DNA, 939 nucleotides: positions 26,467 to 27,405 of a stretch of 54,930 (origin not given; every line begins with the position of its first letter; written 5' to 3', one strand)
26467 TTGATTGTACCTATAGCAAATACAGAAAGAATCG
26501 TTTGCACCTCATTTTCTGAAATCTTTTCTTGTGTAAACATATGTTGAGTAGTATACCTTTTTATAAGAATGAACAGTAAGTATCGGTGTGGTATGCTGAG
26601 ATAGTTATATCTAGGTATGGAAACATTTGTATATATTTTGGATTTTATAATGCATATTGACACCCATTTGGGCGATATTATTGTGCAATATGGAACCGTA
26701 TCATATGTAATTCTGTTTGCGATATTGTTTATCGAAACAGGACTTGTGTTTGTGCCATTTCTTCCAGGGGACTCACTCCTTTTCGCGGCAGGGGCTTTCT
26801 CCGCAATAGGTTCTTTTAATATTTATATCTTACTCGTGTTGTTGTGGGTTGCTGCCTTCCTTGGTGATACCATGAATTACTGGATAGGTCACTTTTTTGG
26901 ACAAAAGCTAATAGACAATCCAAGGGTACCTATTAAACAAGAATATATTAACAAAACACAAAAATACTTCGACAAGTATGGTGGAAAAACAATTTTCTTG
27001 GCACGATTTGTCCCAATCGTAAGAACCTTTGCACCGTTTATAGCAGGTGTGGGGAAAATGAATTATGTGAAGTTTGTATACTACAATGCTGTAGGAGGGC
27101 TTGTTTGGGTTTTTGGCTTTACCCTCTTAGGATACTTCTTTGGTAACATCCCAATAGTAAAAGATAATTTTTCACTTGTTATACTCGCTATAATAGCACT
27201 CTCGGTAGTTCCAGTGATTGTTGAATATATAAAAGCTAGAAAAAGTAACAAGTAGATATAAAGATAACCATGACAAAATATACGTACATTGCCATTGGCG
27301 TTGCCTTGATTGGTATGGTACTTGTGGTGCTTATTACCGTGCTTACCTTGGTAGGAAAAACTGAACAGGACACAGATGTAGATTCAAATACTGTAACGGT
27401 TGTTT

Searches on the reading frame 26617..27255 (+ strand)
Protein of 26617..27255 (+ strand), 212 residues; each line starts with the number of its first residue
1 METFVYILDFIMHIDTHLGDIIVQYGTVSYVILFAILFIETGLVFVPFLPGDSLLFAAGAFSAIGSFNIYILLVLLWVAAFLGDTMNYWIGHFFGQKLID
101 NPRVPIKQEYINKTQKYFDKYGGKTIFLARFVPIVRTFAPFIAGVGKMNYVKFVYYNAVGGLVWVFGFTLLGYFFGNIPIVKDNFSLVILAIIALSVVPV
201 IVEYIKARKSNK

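Call 70: search_protein_families(library=pfam, proteins=[window:26617-27255:+], max_evalue=0.00001)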
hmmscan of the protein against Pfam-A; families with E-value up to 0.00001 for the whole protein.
window:26617-27255:+ (212 aa): 1 family
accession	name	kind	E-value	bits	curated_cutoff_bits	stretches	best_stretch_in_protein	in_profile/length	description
PF09335.16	VTT_dom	-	2.9e-25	89.6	33.9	1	49-173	1-122/123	VTT domain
